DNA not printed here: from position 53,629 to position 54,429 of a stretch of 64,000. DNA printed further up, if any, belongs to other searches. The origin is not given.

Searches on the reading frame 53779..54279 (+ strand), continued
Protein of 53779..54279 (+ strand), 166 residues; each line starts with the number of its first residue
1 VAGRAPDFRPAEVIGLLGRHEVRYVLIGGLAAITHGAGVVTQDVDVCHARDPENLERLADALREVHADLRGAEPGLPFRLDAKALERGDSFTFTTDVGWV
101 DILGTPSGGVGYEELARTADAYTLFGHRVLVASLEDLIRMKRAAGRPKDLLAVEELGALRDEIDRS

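Call 33: find_related_loci(query=A2, collection=genome_contigs, flank=3000)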
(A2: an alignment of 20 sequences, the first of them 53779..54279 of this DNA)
Query A2 (166 aa) in genome_contigs; peptide patterns used: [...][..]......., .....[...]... (x = any residue, [..] = any of these).
349 stretches matched a pattern; 312 encode a relative of the query (tblastn E <= 1e-3); the best 80 are kept; 80 distinct loci.
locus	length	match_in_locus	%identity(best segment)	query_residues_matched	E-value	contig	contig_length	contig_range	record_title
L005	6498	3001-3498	87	1-166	1e-92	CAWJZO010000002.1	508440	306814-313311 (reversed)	MAG: uncultured Chloroflexia bacterium isolate MFD08497.bin.2.144 genome assembly, contig: contig_85835, whole genome sh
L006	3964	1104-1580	82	7-165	2e-84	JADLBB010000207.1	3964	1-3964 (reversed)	MAG: Chloroflexota bacterium isolate SJ146 c_000000899691, whole genome shotgun sequence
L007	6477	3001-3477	77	7-165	2e-77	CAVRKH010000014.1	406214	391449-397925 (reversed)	MAG: uncultured Chloroflexia bacterium isolate MFD00392.bin.3.213 genome assembly, contig: contig_42725, whole genome sh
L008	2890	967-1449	74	5-165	2e-78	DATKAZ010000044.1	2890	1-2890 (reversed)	MAG TPA_asm: Gammaproteobacteria bacterium isolate SMAG_U14407 k141_593817, whole genome shotgun sequence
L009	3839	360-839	73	6-165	2e-76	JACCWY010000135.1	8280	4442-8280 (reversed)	MAG: Chloroflexota bacterium isolate MGR_bin164 SD2897-2912_k127_4732643, whole genome shotgun sequence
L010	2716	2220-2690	73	6-162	7e-76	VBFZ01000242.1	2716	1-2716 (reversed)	MAG: Chloroflexi bacterium isolate CF_65 14_0903_02_30cm_scaffold_86592, whole genome shotgun sequence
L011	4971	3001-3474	74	7-164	5e-74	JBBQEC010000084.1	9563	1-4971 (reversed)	MAG: Candidatus Limnocylindrales bacterium isolate Co_metawrap_1127 Cmw_1127_k141_26554775_length_9563_cov_7.9970, whole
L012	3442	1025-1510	72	4-165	2e-72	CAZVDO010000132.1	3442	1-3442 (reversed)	MAG TPA_asm: uncultured Anaerolinea sp. isolate SRP237561_co1_326 genome assembly, contig: NODE_64934_length_3442_cov_11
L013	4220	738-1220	70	5-165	6e-72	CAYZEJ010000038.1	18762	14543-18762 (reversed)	MAG TPA_asm: uncultured Anaerolineaceae bacterium isolate SRP136066_co1_124 genome assembly, contig: NODE_2902_length_18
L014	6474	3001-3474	76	6-163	8e-71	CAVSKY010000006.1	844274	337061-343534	MAG: uncultured Chloroflexia bacterium isolate MFD09206.bin.1.75 genome assembly, contig: contig_3611, whole genome shot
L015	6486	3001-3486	72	4-165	7e-70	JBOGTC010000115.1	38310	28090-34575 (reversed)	MAG: Candidatus Limnocylindria bacterium isolate M3-S_metawrap_bin.244 k127_1987433, whole genome shotgun sequence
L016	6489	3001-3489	72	4-166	4e-69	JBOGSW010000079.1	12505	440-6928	MAG: Candidatus Limnocylindria bacterium isolate M3-S_metawrap_bin.20 k127_3719960, whole genome shotgun sequence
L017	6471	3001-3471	74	7-163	7e-69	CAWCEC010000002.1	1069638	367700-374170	MAG: uncultured Chloroflexia bacterium isolate MFD09267.bin.2.231 genome assembly, contig: contig_10561, whole genome sh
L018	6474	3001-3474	74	6-163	1e-68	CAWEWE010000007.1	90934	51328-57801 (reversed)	MAG: uncultured Chloroflexia bacterium isolate MFD09206.bin.1.106 genome assembly, contig: contig_378, whole genome shot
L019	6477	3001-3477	70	7-165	3e-71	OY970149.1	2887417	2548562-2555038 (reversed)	MAG: uncultured Chloroflexia bacterium isolate MFD05747.bin.c.2 genome assembly, chromosome: 1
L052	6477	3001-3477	63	8-165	4e-50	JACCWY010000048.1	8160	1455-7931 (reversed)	MAG: Chloroflexota bacterium isolate MGR_bin164 SD2897-2912_k127_4660633, whole genome shotgun sequence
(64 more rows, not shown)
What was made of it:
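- Copy number and position: a MAG can carry two copies (L009 and L052 are from the same assembly, call 33).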

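Call 39: predict_structure(alignment_id=A4)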
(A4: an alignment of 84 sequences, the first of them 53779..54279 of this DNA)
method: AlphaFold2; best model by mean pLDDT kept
length: 166 residues; sequences in the alignment: 84
mean_pLDDT: 96.7   pTM: 0.91
mean pLDDT of the five models: 96.7, 96.6, 96.5, 96.5, 96.4
residues with pLDDT >= 90: 159; 70-90: 5; 50-70: 2; < 50: 0
segments of 3 or more residues with pLDDT < 50: none
pLDDT, mean of each block of 10 residues (from residue 1): 85 98 98 97 98 99 98 95 98 98 95 98 98 98 97 98 96
secondary structure, 60 per line:
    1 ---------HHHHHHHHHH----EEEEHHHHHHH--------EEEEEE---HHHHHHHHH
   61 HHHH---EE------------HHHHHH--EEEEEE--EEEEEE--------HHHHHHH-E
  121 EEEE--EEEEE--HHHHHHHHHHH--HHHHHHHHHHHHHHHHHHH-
elements in order: H10-19 E24-27 H28-34 E43-48 H52-64 H82-87 E90-95 E98-103 H112-118 E120-124 E127-131 H134-144 H147-165
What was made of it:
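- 53779..54279 (+): Minimal Pol-beta-fold nucleotidyltransferase gene (166 aa, GTG start), Pfam DUF6036, a distant homologue of MenT1. Conserved residues are G28-G29, T41-x-D43-x-D45, D101, K141, R146 and D149. AlphaFold model pLDDT 96.7 (call 39).
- On AbiEii / MenT (DUF1814, Pfam PF08843) NTase toxins: AlphaFold model pLDDT 96.7, pTM 0.91 (call 39).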

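Call 41: fold_search(model_id=the predicted structure, library=pdb)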
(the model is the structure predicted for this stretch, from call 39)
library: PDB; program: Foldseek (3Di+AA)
matches with E <= 10: 304; with E <= 0.001: 9
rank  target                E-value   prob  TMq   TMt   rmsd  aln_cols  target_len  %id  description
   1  2ewr                  2.2e-06  1.00  0.56  0.60   5.1       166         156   18  Crystal structure of a putative nucleotidyltransferase (tm1012) from Thermotoga maritima at 1.60 A resolution (released 2005-12-06)
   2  8an5_B                4.8e-06  1.00  0.67  0.61   4.2       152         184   24  MenAT1 toxin-antitoxin complex (rv0078a-rv0078b) from Mycobacterium tuberculosis H37Rv (released 2023-08-02)
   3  2fcl                  9.9e-06  1.00  0.57  0.59   5.0       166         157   18  Crystal structure of a putative nucleotidyltransferase (tm1012) from Thermotoga maritima at 1.35 A resolution (released 2006-03-14)
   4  4hx0                  4.0e-05  1.00  0.49  0.51  12.5       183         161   17  Crystal structure of a putative nucleotidyltransferase (TM1012) from Thermotoga maritima at 1.87 A resolution (released 2013-09-11)
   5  8an4_A                5.4e-05  1.00  0.65  0.57   5.3       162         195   23  MenT1 toxin (rv0078a) from Mycobacterium tuberculosis H37Rv (released 2023-08-02)
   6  8an4_B                6.1e-05  1.00  0.65  0.58   5.0       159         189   23  MenT1 toxin (rv0078a) from Mycobacterium tuberculosis H37Rv (released 2023-08-02)
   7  8an5_A                9.9e-05  1.00  0.62  0.54   5.1       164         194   22  MenAT1 toxin-antitoxin complex (rv0078a-rv0078b) from Mycobacterium tuberculosis H37Rv (released 2023-08-02)
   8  8rr5                  1.4e-04  1.00  0.56  0.53   9.4       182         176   24  MenT1 toxin (rv0078a) from Mycobacterium tuberculosis H37Rv, phosphorylated at T39 (released 2024-09-11)
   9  4fo1_A                6.1e-04  1.00  0.59  0.62   4.8       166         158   13  Crystal structure of lincosamide antibiotic adenylyltransferase LnuA, apo (released 2012-07-04)
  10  5kqj_MODEL_1_A        2.1e-03  1.00  0.54  0.50   7.3       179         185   12  Solution Structure of Antibiotic-Resistance Factor ANT(2'')-Ia Reveals Substrate-Regulated Conformation Dynami (released 2017-07-12)
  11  4ok0_A                2.6e-03  0.99  0.40  0.31   6.3       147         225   14  Crystal structure of putative nucleotidyltransferase from H. pylori (released 2014-04-09)
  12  4ok0_B                3.2e-03  0.99  0.40  0.31   6.3       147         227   14  Crystal structure of putative nucleotidyltransferase from H. pylori (released 2014-04-09)
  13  4o8s                  3.8e-03  0.99  0.39  0.30   6.4       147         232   14  Crystal structure of JHP933 from Helicobacter pylori (released 2014-09-10)
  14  5cfu                  4.0e-03  1.00  0.50  0.48   7.4       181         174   13  Crystal Structure of ANT(2")-Ia in complex with adenylyl-2"-tobramycin (released 2016-07-20)
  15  4wqk                  4.3e-03  1.00  0.52  0.49   6.8       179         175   14  Crystal structure of aminoglycoside nucleotidylyltransferase ANT(2")-Ia, apo form (released 2014-11-12)
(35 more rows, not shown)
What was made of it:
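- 53779..54279 (+): Foldseek: TM1012 at 2e-6, MenT1 8an5_B at 5e-6 with TMq 0.67 (call 41).
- On AbiEii / MenT (DUF1814, Pfam PF08843) NTase toxins: Foldseek probability 1.0 to MenT1, TM1012, LnuA and ANT(2'') (call 41).
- On Small-molecule NTases ANT(2'')-Ia / LnuA: Structural similarity is weaker than to MenT1 (call 41).
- Foldseek hits to LnuA (E=6e-4, TMq 0.59) and ANT(2'')-Ia (TMq 0.5-0.54), which are of similar size (call 41).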

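Call 42: search_solved_structures(query=A4, max_evalue=10, show_alignments=3)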
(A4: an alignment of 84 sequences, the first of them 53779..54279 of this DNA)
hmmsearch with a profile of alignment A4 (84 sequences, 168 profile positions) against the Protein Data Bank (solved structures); distinct sequences matched with E-value up to 10: 9.
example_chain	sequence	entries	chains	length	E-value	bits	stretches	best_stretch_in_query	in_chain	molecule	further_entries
8an4_A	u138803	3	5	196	4.3e-06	29.6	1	8-157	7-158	Bacterial toxin | Nucleotidyl transferase AbiEii/AbiGii toxin family protein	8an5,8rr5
4hx0_A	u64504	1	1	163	0.0029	20.4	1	9-49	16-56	Putative nucleotidyltransferase TM1012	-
2fcl_A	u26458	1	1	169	0.0032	20.2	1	9-49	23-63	hypothetical protein TM1012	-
2ewr_A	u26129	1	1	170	0.0032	20.2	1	9-49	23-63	hypothetical protein TM1012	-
7lsj_C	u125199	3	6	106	0.54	13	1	48-124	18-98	Soluble cytochrome b562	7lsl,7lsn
9ugm_A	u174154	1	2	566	0.69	12.6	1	12-47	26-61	FAD containing choline oxidase mutant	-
1fad_A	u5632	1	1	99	0.95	12.2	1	34-89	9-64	PROTEIN (FADD PROTEIN)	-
5uvd_A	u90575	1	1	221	1.2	11.8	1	11-52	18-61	Nucleotidyltransferase-like protein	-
9snn_A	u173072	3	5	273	1.3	11.8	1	50-105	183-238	ancestral PcpI (aPcpI) | ancestral PcpI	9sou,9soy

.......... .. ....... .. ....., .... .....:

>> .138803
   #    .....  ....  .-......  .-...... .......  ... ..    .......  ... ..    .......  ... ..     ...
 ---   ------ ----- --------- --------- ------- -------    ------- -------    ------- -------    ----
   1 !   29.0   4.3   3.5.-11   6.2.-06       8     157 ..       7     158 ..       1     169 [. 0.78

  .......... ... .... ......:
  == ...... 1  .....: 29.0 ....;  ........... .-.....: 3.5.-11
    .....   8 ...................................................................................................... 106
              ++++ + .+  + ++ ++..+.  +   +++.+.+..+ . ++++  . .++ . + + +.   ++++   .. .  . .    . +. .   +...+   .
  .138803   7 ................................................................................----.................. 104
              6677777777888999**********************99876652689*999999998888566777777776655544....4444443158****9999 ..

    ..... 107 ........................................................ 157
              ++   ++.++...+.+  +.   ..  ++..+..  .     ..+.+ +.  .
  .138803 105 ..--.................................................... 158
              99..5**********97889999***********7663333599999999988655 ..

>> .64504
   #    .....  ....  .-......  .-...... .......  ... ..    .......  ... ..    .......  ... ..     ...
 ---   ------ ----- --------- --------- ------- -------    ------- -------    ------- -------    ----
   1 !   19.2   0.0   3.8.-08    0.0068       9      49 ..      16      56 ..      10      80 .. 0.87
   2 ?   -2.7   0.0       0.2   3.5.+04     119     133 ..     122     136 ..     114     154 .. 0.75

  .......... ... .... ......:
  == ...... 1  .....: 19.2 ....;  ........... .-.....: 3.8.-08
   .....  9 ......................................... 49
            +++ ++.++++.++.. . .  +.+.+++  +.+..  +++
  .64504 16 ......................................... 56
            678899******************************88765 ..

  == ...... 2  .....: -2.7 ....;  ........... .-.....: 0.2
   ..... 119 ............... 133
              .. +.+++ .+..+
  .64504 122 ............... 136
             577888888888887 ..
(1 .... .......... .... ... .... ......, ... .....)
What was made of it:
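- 53779..54279 (+): Profile against PDB: MenT1 8an4_A at E=4.3e-6 over residues 8-157 (call 42).
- On AbiEii / MenT (DUF1814, Pfam PF08843) NTase toxins: They align to MenT1 T39/D41 (call 42). It lies on strand E98-103 of the model (call 39) and aligns with vvDLL of MenT1 (call 42). The family profile (A4) matches MenT1 (8an4_A) at E=4.3e-6 over residues 8-157 of 166 (call 42).
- On Small-molecule NTases ANT(2'')-Ia / LnuA: These enzymes are absent from the profile-against-PDB hits (call 42).
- NTase and MenT1: profile E=4.3e-6 nearly end to end; Foldseek probability 1.0, TMq 0.67, 24% identity (calls 41, 42). The nearest characterised relative is a toxin (call 42). The profile search of PDB sequences finds MenT1 but neither ANT(2'') nor LnuA (call 42).
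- Tried and rejected: The profile was needed (call 42).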

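Call 51: search_dna_similar(query=window:53779-54276:+, collection=plasmids, mode=protein, max_evalue=0.001, max_rows=25)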
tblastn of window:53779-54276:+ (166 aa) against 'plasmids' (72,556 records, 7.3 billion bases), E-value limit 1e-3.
Records with a match: 5; places in all: 5; records where one place covers at least 80% of the query: 5.
Best place of each record, by identity: <60% 5.
By first word of the organism name: Acidisarcina 2; Mycolicibacterium 1; Miltoncostaea 1; Nonomuraea 1.
By predicted mobility (MOB-suite, as given by PLSDB): non-mobilizable 4; mobilizable 1.
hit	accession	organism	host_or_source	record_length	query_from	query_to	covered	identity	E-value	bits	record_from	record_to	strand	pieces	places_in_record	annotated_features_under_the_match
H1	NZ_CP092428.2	Mycolicibacterium rufum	-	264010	11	156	88%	45.3%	2e-26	110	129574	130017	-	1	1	hypothetical protein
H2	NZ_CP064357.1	Miltoncostaea oceani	pure culture,marine sediment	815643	8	156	90%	37.7%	8e-18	86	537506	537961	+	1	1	hypothetical protein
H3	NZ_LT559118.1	Nonomuraea gerenzanensis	-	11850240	8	159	92%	36.4%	3e-6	53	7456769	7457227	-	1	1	none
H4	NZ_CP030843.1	Acidisarcina polymorpha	cell culture,pine forest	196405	3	154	92%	26.4%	7e-4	46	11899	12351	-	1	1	nucleotidyltransferase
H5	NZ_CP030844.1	Acidisarcina polymorpha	cell culture,pine forest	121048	3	154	92%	26.4%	7e-4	46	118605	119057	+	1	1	nucleotidyltransferase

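Call 52: search_dna_similar(query=window:53779-54276:+, collection=phages, mode=protein, max_evalue=0.001, max_rows=15)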
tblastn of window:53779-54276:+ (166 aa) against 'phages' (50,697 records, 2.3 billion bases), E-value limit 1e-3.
No match.
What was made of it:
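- No homologue was found in the phage collection (call 52). No related phage-borne copies or counter-defence hints were found (call 52).
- Tried and rejected: No homologue (call 52).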

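Call 53: get_annotated_region(hit=H1, flank=4000)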
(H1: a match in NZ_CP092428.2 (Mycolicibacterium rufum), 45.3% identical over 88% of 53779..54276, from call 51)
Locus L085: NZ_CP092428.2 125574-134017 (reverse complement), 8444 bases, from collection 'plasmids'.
description: Mycolicibacterium rufum strain JCM 16372 plasmid unnamed, complete sequence
organism: Mycolicibacterium rufum (NCBI taxid 318424)
taxonomy: Bacteria; Actinomycetota; Actinomycetes; Mycobacteriales; Mycobacteriaceae; Mycolicibacterium; Mycolicibacterium rufum
host: -; source: -; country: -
typing (MOB-suite, as given by PLSDB): mobilizable; relaxase MOBF
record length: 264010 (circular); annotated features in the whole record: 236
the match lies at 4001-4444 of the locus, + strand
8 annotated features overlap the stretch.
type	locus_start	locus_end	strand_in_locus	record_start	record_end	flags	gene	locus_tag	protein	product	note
CDS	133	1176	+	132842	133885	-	-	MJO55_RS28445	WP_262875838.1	FHA domain-containing protein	-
CDS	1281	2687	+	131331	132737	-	-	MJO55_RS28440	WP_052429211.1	neutral zinc metallopeptidase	-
CDS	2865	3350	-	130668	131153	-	-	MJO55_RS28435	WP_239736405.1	hypothetical protein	-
CDS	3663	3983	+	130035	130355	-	-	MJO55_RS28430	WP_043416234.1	helix-turn-helix transcriptional regulator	-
CDS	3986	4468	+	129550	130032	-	-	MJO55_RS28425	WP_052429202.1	hypothetical protein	-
CDS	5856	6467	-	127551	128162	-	-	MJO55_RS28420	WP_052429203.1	TetR/AcrR family transcriptional regulator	-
CDS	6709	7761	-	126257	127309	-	-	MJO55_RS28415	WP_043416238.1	IS110 family transposase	-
CDS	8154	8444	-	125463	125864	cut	-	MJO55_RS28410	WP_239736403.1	hypothetical protein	-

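Call 54: get_annotated_region(hit=H2, flank=3000)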
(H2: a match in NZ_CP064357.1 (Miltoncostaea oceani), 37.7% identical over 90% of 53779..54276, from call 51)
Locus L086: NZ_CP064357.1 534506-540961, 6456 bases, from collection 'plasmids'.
description: Miltoncostaea oceani strain SCSIO 61214 plasmid unnamed1, complete sequence
organism: Miltoncostaea oceani (NCBI taxid 2843216)
taxonomy: Bacteria; Actinomycetota; Thermoleophilia; Miltoncostaeales; Miltoncostaeaceae; Miltoncostaea; Miltoncostaea oceani
host: -; source: pure culture,marine sediment; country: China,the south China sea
typing (MOB-suite, as given by PLSDB): non-mobilizable
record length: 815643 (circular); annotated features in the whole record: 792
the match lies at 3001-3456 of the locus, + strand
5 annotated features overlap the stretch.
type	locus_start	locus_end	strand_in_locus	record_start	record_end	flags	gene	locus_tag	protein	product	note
CDS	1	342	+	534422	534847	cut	-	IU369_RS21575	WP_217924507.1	hypothetical protein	-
CDS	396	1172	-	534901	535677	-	-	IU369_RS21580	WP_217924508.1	hypothetical protein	-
CDS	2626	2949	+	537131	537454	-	-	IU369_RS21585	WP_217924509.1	helix-turn-helix transcriptional regulator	-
CDS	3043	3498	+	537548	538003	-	-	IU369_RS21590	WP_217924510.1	hypothetical protein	-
CDS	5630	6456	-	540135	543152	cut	-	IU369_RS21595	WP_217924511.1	RHS repeat-associated core domain-containing protein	-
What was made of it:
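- The same pair occurs on a MOBF plasmid of Mycolicibacterium rufum and on a plasmid record of Miltoncostaea oceani, where the NTase is annotated 'hypothetical protein' (calls 51, 53, 54).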

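Call 62: fold_search(model_id=the predicted structure, library=viral)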
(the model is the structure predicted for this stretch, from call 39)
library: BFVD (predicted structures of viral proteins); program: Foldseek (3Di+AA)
matches with E <= 10: 341; with E <= 0.001: 7
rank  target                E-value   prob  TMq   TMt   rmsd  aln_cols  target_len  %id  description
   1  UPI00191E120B         5.4e-06  1.00  0.56  0.53   5.3       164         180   18  (no name look-up for this kind of identifier)
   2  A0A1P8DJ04            6.8e-06  1.00  0.59  0.68   4.6       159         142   19  (no name in the UniProt tables at hand)
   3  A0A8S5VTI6            1.0e-04  1.00  0.47  0.44   8.3       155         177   18  (no name in the UniProt tables at hand)
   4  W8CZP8                3.1e-04  1.00  0.54  0.57   5.7       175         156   18  Uncharacterized protein [Erwinia phage PhiEaH1]
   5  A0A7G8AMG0            4.2e-04  1.00  0.46  0.30   7.2       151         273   20  (no name in the UniProt tables at hand)
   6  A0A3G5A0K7            5.7e-04  1.00  0.59  0.62   5.6       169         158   16  Uncharacterized protein [Faunusvirus sp.]
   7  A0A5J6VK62            6.1e-04  1.00  0.50  0.46   4.8       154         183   13  LicD family protein [Megaviridae environmental sample]
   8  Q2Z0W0                1.0e-03  1.00  0.51  0.51   9.7       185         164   15  Uncharacterized protein [Pseudomonas phage EL]
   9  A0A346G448            1.1e-03  1.00  0.51  0.16   5.8       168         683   13  (no name in the UniProt tables at hand)
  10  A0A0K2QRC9            1.3e-03  1.00  0.53  0.67   5.1       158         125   14  Uncharacterized protein [Ralstonia phage RSF1]
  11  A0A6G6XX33            1.6e-03  1.00  0.46  0.27   4.3       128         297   18  (no name in the UniProt tables at hand)
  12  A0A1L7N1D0            2.0e-03  1.00  0.50  0.57   5.7       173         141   17  Uncharacterized protein [Ralstonia phage RP12]
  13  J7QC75                3.5e-03  0.99  0.42  0.36   7.8       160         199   16  Uncharacterized protein [Alphaspiravirus yamagawaense]
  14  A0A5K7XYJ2            4.2e-03  0.99  0.47  0.22   7.2       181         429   13  Putative poly(A) polymerase catalytic subunit [Abalone asfa-like virus]
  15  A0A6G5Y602            4.2e-03  0.99  0.35  0.28   6.2       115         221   16  (no name in the UniProt tables at hand)
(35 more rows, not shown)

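Call 70: find_encoding_contigs(protein=P0270, flank=3000, max_places=3)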
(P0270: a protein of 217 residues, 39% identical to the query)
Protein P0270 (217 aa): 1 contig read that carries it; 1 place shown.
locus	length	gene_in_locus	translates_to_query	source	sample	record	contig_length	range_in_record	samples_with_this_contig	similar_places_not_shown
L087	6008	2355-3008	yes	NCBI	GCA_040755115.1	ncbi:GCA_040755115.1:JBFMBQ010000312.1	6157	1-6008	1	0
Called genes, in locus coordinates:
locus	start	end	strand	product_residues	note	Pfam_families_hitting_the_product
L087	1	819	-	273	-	PF07786:HGSNAT_cat (weak), PF16401:DUF5009 (weak)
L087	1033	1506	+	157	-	PF00149:Metallophos (weak), PF12850:Metallophos_2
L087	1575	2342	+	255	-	PF02405:MlaE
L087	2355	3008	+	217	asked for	-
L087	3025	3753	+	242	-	PF00005:ABC_tran, PF13401:AAA_22 (weak), PF13304:AAA_21 (weak)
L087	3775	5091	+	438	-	PF06103:DUF948 (faint), PF02470:MlaD, PF28544:Helical_needle (faint)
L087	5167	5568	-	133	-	PF19588:SxtJ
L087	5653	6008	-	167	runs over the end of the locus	PF13581:HATPase_c_2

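Call 71: find_encoding_contigs(protein=P0161, flank=3000, max_places=3)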
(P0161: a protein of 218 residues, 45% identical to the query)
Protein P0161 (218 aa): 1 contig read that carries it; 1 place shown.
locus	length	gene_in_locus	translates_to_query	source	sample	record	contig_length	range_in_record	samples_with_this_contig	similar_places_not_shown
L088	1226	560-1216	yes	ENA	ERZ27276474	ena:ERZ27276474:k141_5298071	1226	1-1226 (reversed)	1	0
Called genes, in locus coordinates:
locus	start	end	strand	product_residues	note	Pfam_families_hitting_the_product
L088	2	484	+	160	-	?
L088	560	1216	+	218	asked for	-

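Call 85: predict_structure(alignment_id=A7)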
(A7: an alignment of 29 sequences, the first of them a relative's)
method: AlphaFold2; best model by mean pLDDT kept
length: 270 residues; sequences in the alignment: 29
mean_pLDDT: 94.6   pTM: 0.82
mean pLDDT of the five models: 94.6, 94.1, 93.7, 93.3, 93.0
residues with pLDDT >= 90: 237; 70-90: 27; 50-70: 5; < 50: 1
segments of 3 or more residues with pLDDT < 50: none
pLDDT, mean of each block of 10 residues (from residue 1): 93 97 98 98 96 92 92 94 95 88 76 97 98 97 96 98 97 91 97 96 98 98 96 98 96 96 85
secondary structure, 60 per line:
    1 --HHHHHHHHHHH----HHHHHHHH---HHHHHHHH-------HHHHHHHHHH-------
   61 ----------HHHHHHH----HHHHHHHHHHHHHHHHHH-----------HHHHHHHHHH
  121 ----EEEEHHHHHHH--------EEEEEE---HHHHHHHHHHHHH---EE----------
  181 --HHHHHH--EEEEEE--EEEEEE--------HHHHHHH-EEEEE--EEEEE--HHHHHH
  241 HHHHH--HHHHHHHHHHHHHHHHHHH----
elements in order: H3-13 H18-25 H29-36 H44-53 H71-77 H82-99 H111-120 E125-128 H129-135 E144-149 H153-165 H183-188 E191-196 E199-204 H213-219 E221-225 E228-232 H235-245 H248-266
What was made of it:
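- The fused model has pTM 0.82, which suggests a fixed arrangement of domains (call 85). The split falls exactly in the low-confidence linker (pLDDT 76, call 85).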
